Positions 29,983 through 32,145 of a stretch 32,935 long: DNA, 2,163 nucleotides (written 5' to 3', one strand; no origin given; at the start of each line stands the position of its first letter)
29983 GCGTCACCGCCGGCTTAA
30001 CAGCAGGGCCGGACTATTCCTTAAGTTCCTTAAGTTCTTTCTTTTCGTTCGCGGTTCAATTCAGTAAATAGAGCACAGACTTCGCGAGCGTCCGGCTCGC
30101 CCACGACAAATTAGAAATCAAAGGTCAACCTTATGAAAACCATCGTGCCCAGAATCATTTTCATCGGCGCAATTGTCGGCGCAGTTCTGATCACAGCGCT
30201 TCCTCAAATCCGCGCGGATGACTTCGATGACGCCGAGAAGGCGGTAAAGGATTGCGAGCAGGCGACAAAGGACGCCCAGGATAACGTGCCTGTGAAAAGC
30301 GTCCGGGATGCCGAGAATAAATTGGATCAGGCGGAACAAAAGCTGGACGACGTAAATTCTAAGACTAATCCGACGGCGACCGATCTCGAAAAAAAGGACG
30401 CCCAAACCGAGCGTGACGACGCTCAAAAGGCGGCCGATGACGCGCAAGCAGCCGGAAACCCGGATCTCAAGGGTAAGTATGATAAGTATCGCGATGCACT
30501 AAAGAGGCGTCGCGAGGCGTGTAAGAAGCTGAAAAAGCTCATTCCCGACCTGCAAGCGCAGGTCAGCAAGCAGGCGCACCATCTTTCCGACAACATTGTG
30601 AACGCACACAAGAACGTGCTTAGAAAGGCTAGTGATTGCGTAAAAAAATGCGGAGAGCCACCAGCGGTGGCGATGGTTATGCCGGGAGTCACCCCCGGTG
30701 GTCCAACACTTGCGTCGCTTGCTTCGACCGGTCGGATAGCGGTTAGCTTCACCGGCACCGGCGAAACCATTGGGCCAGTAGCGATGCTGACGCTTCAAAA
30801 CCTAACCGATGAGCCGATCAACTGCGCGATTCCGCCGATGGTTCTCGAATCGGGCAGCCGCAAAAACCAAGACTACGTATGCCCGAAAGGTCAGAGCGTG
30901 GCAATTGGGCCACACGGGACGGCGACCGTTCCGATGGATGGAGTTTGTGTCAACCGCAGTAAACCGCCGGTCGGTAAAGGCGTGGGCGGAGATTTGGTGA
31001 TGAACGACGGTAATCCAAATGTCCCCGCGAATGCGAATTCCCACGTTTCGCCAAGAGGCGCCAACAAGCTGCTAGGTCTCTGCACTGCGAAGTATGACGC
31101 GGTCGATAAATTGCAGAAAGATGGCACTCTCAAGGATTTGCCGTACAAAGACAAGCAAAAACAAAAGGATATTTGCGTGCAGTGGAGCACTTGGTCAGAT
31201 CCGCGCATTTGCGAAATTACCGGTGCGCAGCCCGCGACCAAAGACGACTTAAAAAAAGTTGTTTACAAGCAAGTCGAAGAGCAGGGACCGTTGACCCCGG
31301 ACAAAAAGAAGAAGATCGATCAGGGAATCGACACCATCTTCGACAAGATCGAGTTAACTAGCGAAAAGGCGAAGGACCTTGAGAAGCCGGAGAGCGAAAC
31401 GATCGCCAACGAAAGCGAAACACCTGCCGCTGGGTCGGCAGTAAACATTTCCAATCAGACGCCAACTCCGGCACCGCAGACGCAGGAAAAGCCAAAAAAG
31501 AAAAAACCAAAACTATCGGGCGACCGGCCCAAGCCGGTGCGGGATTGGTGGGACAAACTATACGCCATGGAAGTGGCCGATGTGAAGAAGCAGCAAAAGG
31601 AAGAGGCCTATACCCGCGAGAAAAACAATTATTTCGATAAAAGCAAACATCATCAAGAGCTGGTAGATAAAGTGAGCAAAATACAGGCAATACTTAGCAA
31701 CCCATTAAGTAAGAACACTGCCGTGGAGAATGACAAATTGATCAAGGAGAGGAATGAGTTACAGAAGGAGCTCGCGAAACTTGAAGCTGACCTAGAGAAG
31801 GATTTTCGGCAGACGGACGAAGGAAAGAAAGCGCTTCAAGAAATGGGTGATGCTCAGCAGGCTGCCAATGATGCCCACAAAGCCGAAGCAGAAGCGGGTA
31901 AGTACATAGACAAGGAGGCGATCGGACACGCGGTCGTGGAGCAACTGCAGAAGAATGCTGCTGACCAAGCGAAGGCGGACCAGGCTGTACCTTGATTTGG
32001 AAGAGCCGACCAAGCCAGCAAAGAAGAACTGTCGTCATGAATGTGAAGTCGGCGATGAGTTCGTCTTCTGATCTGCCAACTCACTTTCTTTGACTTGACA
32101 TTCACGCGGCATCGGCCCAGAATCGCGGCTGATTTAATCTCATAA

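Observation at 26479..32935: Duplicated three-gene A-B-C cassette of unassigned secreted and membrane proteins behind an OmpA-like gene, carried on an integrase island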

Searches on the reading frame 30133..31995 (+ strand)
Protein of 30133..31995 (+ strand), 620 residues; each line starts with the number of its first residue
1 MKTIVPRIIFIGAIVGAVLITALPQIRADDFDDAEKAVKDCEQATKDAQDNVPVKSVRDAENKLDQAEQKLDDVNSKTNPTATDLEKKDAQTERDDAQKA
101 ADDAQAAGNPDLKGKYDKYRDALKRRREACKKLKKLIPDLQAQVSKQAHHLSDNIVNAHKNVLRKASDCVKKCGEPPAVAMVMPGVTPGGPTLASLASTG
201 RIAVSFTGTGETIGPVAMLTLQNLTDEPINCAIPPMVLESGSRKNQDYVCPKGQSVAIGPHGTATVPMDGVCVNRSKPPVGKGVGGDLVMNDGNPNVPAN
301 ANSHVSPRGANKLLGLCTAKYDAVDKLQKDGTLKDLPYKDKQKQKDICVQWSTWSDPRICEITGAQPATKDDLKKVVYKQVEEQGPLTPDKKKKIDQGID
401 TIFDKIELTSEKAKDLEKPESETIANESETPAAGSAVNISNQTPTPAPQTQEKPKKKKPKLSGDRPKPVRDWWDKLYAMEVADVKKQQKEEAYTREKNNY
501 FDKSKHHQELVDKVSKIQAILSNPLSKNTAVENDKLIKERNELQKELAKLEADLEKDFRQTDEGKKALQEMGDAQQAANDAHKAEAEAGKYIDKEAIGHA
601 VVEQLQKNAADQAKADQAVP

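Call 6: search_protein_families(library=pfam, proteins=[window:30133-31995:+], max_evalue=0.1)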
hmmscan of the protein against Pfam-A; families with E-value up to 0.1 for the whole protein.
window:30133-31995:+ (620 aa): 0 families

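Call 7: search_protein_families(library=ncbifam, proteins=[window:30133-31995:+], max_evalue=0.1)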
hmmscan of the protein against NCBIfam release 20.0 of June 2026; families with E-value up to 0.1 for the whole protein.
window:30133-31995:+ (620 aa): 2 families
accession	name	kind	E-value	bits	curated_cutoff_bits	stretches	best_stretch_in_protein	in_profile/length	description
NF004043.1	PRK05560.1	equivalog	0.031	12.2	902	1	515-574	412-471/798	DNA gyrase subunit A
TIGR01063.1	gyrA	equivalog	0.095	10.6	877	0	516-595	412-490/800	DNA topoisomerase (ATP-hydrolyzing) subunit A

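Call 8: find_homologous_proteins(query=window:30133-31995:+)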
Query window:30133-31995:+ (620 aa): 207 proteins with E <= 0.001 among 8000 candidates; the best 120 are listed.
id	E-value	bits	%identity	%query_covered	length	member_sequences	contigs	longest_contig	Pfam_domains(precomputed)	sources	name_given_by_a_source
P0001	0.0e+0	1369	100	100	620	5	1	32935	-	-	-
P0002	5.4e-185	635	53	97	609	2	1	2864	-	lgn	-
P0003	1.2e-184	634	55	99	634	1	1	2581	-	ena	-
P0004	1.5e-180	620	53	96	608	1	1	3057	-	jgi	-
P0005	1.9e-174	600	56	94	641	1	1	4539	-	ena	-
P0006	2.3e-161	557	49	95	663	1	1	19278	-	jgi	jgi:hypothetical protein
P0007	4.2e-161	556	50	96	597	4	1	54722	-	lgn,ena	-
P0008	5.1e-157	542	59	66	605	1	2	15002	-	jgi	jgi:hypothetical protein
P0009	1.5e-150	521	49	99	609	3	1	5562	-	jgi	jgi:hypothetical protein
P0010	6.5e-149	516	60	64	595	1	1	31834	-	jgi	jgi:hypothetical protein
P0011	4.2e-140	486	45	95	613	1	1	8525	-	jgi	jgi:hypothetical protein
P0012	2.0e-137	478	57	66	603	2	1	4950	-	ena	-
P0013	2.1e-137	478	58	65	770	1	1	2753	-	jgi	-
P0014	2.9e-133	464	54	70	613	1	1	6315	-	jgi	jgi:hypothetical protein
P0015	4.4e-133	463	51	75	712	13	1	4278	-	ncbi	-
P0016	1.9e-132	461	52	71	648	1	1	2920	PF00263.27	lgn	-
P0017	6.7e-130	453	44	99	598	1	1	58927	-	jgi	jgi:hypothetical protein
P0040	3.0e-117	411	54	64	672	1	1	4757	PF00263.27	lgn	-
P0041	3.3e-117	411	52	68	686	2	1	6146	-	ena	-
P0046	4.0e-114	401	51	65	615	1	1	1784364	-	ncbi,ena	-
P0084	1.1e-100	356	48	64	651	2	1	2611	PF00263.27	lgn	-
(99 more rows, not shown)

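Call 10: find_encoding_contigs(protein=P0046, flank=10000, max_places=3)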
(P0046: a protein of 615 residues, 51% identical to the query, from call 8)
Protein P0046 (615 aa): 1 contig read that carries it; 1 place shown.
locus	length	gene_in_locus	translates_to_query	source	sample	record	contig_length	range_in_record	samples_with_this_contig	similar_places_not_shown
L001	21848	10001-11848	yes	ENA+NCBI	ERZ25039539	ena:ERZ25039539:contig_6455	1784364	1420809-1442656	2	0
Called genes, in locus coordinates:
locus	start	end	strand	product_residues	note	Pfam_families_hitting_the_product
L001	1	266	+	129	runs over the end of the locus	PF02537:CRCB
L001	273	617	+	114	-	PF02641:DUF190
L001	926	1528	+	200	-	PF07638:Sigma70_ECF, PF04542:Sigma70_r2, PF08281:Sigma70_r4_2, PF04545:Sigma70_r4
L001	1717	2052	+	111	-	PF00462:Glutaredoxin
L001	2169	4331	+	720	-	PF00912:Transgly, PF00905:Transpeptidase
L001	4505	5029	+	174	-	-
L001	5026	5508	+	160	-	-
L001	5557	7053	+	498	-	PF00263:Secretin (faint)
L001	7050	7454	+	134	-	-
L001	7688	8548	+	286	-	-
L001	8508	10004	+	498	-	-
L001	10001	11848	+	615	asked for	-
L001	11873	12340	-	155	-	PF03734:YkuD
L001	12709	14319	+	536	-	PF20656:MS_N, PF01274:MS_TIM-barrel, PF20659:MS_C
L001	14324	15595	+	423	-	PF00463:ICL, PF13714:PEP_mutase, PF00463:ICL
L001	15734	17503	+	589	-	PF20423:AceK_regulatory, PF06315:AceK_kinase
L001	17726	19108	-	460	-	PF11013:DUF2851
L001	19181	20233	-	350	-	PF13548:DUF4126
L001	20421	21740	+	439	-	PF02403:Seryl_tRNA_N, PF00587:tRNA-synt_2b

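Call 11: find_encoding_contigs(protein=P0007, flank=10000, max_places=3)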
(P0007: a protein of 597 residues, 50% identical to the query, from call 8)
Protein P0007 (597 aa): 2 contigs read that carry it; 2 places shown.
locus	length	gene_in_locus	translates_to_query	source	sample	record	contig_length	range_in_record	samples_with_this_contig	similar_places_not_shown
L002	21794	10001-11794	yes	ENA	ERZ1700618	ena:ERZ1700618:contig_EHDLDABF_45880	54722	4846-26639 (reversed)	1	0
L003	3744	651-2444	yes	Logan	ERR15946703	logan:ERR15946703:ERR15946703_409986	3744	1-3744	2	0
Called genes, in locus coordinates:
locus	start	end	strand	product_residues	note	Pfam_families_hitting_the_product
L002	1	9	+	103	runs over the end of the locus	PF22277:EncFtn-like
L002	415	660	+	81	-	-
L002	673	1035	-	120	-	-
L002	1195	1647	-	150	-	PF19686:DUF6188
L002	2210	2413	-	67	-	-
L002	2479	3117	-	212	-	PF00239:Resolvase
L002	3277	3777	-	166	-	-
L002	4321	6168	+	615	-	-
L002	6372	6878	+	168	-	-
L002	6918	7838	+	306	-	-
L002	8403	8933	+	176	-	-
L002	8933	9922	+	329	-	-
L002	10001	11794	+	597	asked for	-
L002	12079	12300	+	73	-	-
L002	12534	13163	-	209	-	PF07963:N_methyl (faint)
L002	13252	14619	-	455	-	PF11013:DUF2851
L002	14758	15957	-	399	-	PF13548:DUF4126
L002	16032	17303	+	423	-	PF02403:Seryl_tRNA_N, PF00587:tRNA-synt_2b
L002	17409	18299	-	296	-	PF01904:DUF72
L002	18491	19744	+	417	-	PF24575:TPR_Slam (faint), PF00515:TPR_1 (faint), PF07719:TPR_2 (faint), PF13174:TPR_6 (faint), PF13181:TPR_8 (faint), PF13428:TPR_14 (faint), PF13432:TPR_16 (weak), PF13525:YfiO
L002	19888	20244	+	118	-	PF04390:LptE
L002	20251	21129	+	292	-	-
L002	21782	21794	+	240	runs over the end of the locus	PF01209:Ubie_methyltran, PF13489:Methyltransf_23, PF05175:MTS (weak), PF13847:Methyltransf_31, PF08241:Methyltransf_11, PF08242:Methyltransf_12, PF13649:Methyltransf_25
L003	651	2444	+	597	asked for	-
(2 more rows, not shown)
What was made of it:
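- A resolvase sits next to the cluster in L002 (call 11).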

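Call 14: find_related_loci(query=A1, collection=genome_contigs, flank=10000)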
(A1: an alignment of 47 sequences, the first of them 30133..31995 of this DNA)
Query A1 (620 aa) in genome_contigs; peptide patterns used: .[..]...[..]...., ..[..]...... (x = any residue, [..] = any of these).
50 stretches matched a pattern; 16 encode a relative of the query (tblastn E <= 1e-3); 15 distinct loci.
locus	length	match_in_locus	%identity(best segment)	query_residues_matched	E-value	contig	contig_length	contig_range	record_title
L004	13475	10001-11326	53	6-451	6e-133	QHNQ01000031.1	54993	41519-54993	MAG: Verrucomicrobia bacterium isolate AV72 14_0929_09_40cm_scaffold_865_curated, whole genome shotgun sequence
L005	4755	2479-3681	53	28-433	4e-132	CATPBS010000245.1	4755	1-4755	MAG: uncultured Candidatus Udaeobacter sp. isolate COA_Bin_6_6 genome assembly, contig: co_assembly_000000143620, whole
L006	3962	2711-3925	54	188-597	4e-127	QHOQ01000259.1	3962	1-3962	MAG: Verrucomicrobia bacterium isolate AV49 14_1009_13_20cm_scaffold_78383_curated, whole genome shotgun sequence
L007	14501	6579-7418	62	139-434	4e-109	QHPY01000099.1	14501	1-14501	MAG: Verrucomicrobia bacterium isolate AV18 14_1009_12_30cm_scaffold_4944_curated, whole genome shotgun sequence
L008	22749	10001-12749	48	190-608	2e-106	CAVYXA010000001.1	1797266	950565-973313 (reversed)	MAG: uncultured Verrucomicrobiae bacterium isolate MFD04944.bin.1.267 genome assembly, contig: contig_10188, whole genom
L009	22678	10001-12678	48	192-597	2e-103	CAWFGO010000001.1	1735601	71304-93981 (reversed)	MAG: uncultured Verrucomicrobiae bacterium isolate MFD04944.bin.2.225 genome assembly, contig: contig_14442, whole genom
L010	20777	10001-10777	63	190-444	2e-101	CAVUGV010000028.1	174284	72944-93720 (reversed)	MAG: uncultured Verrucomicrobiae bacterium isolate MFD02159.bin.2.108 genome assembly, contig: contig_38627, whole genom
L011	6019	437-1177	65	184-433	3e-101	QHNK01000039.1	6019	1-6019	MAG: Verrucomicrobia bacterium isolate AV78 14_0929_05_30cm_scaffold_17625_curated, whole genome shotgun sequence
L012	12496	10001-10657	70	202-420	3e-98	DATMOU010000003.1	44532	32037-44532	MAG TPA_asm: Chthoniobacterales bacterium isolate SMAG_U12884 k141_282040, whole genome shotgun sequence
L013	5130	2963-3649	64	191-419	2e-94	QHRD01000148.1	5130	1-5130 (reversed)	MAG: Verrucomicrobia bacterium isolate AV111 14_0903_13_30cm_scaffold_3246612_curated, whole genome shotgun sequence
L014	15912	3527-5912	44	25-466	6e-96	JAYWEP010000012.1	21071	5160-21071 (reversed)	MAG: Chthoniobacter sp. isolate GL98_DN_concoct_206 GL98_DN_concoct_206_11, whole genome shotgun sequence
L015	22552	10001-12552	51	192-593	4e-110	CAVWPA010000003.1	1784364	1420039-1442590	MAG: uncultured Verrucomicrobiae bacterium isolate MFD05442.bin.2.65 genome assembly, contig: contig_6455, whole genome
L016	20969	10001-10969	48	114-441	5e-85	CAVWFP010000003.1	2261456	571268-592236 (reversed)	MAG: uncultured Verrucomicrobiae bacterium isolate MFD09671.bin.1.41 genome assembly, contig: contig_24402, whole genome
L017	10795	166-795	60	239-447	4e-76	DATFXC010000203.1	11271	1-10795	MAG TPA_asm: Candidatus Udaeobacter sp. isolate SMAG_U9507 k141_8665326, whole genome shotgun sequence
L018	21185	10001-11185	50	193-597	3e-104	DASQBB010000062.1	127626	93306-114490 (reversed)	MAG TPA_asm: Chthoniobacterales bacterium isolate SMAG_U11660 k141_1522405, whole genome shotgun sequence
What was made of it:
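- Udaeobacter and Chthoniobacter (call 14).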

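Call 21: search_solved_structures(query=A1, max_evalue=1)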
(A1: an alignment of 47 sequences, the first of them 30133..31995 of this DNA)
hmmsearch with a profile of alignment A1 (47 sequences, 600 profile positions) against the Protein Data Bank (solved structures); distinct sequences matched with E-value up to 1: 3.
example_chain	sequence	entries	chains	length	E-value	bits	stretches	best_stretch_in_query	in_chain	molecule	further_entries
8tzk_E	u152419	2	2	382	0.13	14.5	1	14-177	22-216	Peptidase M23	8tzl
1eq1_A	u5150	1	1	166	0.38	12.9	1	451-597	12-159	APOLIPOPHORIN-III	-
8qhv_0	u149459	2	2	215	0.85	11.8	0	36-215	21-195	Membrane-associated protein Vipp1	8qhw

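Call 22: predict_structure(alignment_id=A1)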
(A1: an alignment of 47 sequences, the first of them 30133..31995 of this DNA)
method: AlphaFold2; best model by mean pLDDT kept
length: 620 residues; sequences in the alignment: 47
mean_pLDDT: 87.3   pTM: 0.49
mean pLDDT of the five models: 87.3, 85.9, 85.8, 85.5, 83.5
residues with pLDDT >= 90: 455; 70-90: 79; 50-70: 28; < 50: 58
segments of 3 or more residues with pLDDT < 50: 1-4, 20-27, 180-188, 423-455
pLDDT, mean of each block of 10 residues (from residue 1): 48 52 51 94 93 95 96 92 97 98 96 96 97 95 91 86 93 76 43 83 94 97 91 96 96 93 95 94 93 87 94 96 97 95 97 97 95 95 93 95 96 89 43 35 37 52 84 95 94 96 98 97 93 97 98 98 97 96 96 90 91 75
secondary structure, 60 per line:
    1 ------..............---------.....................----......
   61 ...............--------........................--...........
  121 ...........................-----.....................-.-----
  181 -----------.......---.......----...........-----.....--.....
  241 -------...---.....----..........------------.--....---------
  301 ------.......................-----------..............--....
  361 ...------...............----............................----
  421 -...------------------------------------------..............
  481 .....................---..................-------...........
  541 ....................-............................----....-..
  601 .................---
elements in order: H7-20 H30-50 H55-75 H84-107 H110-147 H153-172 H193-198 E202-208 E213-223 E229-233 E236-240 E248-250 E254-258 E263-272 E288-291 H307-329 H341-354 H357-363 H370-384 H389-416 H467-501 H505-522 H530-560 H562-589 H594-597 H599-617
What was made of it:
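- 30133..31995 (+): A2, by residue:
- signal peptide
- helical coiled-coil N-region 30-172
- A core: beta-sandwich 200-291 plus helical subdomain 307-416 (nt 30697-31407)
- disordered linker 423-455
- helical-bundle tail 467-617. AlphaFold2 model, mean pLDDT 87.3 (call 22).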

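Call 24: fold_search(model_id=the predicted structure, library=pdb)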
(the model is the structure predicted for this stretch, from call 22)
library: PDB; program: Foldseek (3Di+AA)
matches with E <= 10: 408; with E <= 0.001: 0
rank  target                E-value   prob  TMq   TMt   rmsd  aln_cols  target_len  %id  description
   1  6mbz_A                1.3e-01  0.44  0.12  0.13  18.9       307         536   11  Structure of Transcription Factor (released 2019-06-19)
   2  6z0c_A                1.4e-01  0.51  0.09  0.18  18.1       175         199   14  Structure of in silico modelled artificial Maquette-3 protein (released 2021-03-17)
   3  7tvb                  1.6e-01  0.30  0.11  0.12  20.2       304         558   12  Stat5A Core in Complex with AK305 (released 2023-02-15)
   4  7nuf_A                2.0e-01  0.28  0.12  0.13  20.1       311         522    9  Vaccinia virus protein 018 in complex with STAT1 (released 2021-07-28)
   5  2b5u_A                2.1e-01  0.10  0.06  0.07  32.0       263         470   14  Crystal Structure Of Colicin E3 V206C Mutant In Complex With Its Immunity Protein (released 2006-11-07)
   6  6z0c_C                3.0e-01  0.35  0.09  0.18  18.1       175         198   14  Structure of in silico modelled artificial Maquette-3 protein (released 2021-03-17)
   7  7uc7                  3.0e-01  0.23  0.12  0.13  19.5       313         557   10  Stat5a Core in complex with Compound 17 (released 2023-02-15)
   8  5m4y_E                3.7e-01  0.54  0.08  0.23  16.5       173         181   12  Crystal structure of the Sec3/Sso2 complex at 2.20 angstrom resolution (released 2017-02-08)
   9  5vju                  3.9e-01  0.30  0.08  0.19  19.1       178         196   10  De Novo Photosynthetic Reaction Center Protein Variant Equipped with His-Tyr H-bond, Heme B, and Cd(II) ions (released 2018-04-25)
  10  6mbz_B                4.1e-01  0.18  0.09  0.10  20.3       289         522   10  Structure of Transcription Factor (released 2019-06-19)
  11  6ixv_A                4.2e-01  0.18  0.07  0.14  20.8       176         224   18  Crystal structure of SH3BP5-Rab11a (released 2019-03-20)
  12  5m4y_C                5.1e-01  0.44  0.08  0.22  16.7       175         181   12  Crystal structure of the Sec3/Sso2 complex at 2.20 angstrom resolution (released 2017-02-08)
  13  2efk                  5.3e-01  0.69  0.09  0.19  28.2       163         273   15  Crystal structure of the EFC domain of Cdc42-interacting protein 4 (released 2007-05-29)
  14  4i3g_B                5.8e-01  0.63  0.10  0.08   7.3       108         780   11  Crystal Structure of DesR, a beta-glucosidase from Streptomyces venezuelae in complex with D-glucose. (released 2013-02-20)
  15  9qwr_B                6.1e-01  0.57  0.08  0.26  16.0       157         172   17  MIC60 helical bundle dimer (released 2026-02-25)
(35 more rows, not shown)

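Call 28: search_protein_families(library=pfam, alignment_id=A2, max_evalue=0.01)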
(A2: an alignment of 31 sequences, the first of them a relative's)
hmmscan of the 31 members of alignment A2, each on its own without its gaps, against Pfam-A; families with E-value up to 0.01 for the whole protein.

A. member 1, P0013 (770 aa): 0 families

B. families by the number of members that match (of 31 scanned): 5 families
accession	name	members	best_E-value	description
PF00263.26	Secretin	3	1e-08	Bacterial type II and III secretion system protein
PF15035.11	Rootletin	3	0.00084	Ciliary rootlet component, centrosome cohesion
PF09177.16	STX6_10_61_N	3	0.0026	Syntaxin 6/10/61, N-terminal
PF01204.24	Trehalase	1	0.0073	Trehalase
PF15188.11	CCDC-167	1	0.0097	Coiled-coil domain-containing protein 167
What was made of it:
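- On Polymorphic toxin systems: A Pfam scan of 31 long members found only Secretin and coiled-coil noise (call 28).
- No toxin, enzyme or known adhesin domain was found in any of 31 long Chthoniobacterales members (call 28).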

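Call 29: search_protein_families(library=pfam, proteins=[P0016, P0040, P0084], max_evalue=0.01)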
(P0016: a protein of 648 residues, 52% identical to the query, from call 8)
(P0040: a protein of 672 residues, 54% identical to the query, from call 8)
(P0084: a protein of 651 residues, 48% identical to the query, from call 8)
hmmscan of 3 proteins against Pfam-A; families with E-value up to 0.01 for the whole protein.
P0016 (648 aa): 2 families
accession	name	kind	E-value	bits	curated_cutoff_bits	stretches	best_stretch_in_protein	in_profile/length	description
PF00263.26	Secretin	-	1e-08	35.4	27.5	1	173-209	132-169/169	Bacterial type II and III secretion system protein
PF15188.11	CCDC-167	-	0.0097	16.6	27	0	532-578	14-60/84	Coiled-coil domain-containing protein 167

P0040 (672 aa): 1 family
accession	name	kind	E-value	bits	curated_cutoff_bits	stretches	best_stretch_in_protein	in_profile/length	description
PF00263.26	Secretin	-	1.9e-08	34.5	27.5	1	207-244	130-169/169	Bacterial type II and III secretion system protein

P0084 (651 aa): 1 family
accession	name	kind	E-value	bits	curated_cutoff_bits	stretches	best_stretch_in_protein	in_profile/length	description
PF00263.26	Secretin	-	7.4e-07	29.4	27.5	1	127-222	8-132/169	Bacterial type II and III secretion system protein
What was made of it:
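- P0016, P0040 and P0084 (call 29).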

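Call 31: find_encoding_contigs(protein=P0017, flank=10000, max_places=2)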
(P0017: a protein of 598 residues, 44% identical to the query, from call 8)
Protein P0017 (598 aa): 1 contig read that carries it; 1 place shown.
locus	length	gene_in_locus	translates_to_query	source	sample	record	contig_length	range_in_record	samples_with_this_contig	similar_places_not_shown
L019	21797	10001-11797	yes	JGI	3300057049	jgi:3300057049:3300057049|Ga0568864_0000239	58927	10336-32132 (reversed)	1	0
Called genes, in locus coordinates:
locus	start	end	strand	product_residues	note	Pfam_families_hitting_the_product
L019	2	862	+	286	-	PF07638:Sigma70_ECF, PF04542:Sigma70_r2, PF08281:Sigma70_r4_2, PF04545:Sigma70_r4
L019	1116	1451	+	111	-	PF00462:Glutaredoxin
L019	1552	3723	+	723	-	PF00912:Transgly, PF00905:Transpeptidase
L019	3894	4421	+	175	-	-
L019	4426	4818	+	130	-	-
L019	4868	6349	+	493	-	PF00263:Secretin (faint)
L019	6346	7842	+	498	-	-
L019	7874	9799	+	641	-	-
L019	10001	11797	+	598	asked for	-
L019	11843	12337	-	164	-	PF03734:YkuD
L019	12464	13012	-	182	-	-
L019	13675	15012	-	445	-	PF00285:Citrate_synt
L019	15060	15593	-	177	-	PF03073:TspO_MBR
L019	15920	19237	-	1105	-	PF13088:BNR_2 (faint), PF02012:BNR (faint), PF13205:Big_5 (faint)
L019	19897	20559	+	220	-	PF18205:VPDSG-CTERM (faint)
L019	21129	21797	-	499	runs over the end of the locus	PF11013:DUF2851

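Call 61: search_protein_families(library=padloc, proteins=[window:30133-31995:+], max_evalue=0.01)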
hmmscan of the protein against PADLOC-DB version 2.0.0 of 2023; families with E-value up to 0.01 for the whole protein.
window:30133-31995:+ (620 aa): 0 families

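Call 62: search_protein_families(library=phrogs, proteins=[window:30133-31995:+], max_evalue=0.01)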
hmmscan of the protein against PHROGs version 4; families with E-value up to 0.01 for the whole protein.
window:30133-31995:+ (620 aa): 0 families

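Call 63: find_encoding_contigs(protein=P0041, flank=6000, max_places=3)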
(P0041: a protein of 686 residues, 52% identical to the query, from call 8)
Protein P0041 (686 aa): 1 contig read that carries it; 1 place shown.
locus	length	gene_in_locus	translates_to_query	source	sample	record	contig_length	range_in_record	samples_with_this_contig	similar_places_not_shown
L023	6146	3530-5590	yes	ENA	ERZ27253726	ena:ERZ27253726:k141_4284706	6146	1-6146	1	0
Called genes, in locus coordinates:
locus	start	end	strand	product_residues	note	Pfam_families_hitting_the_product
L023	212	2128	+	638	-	-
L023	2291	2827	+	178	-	-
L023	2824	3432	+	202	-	-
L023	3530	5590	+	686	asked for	-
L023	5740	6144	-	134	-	?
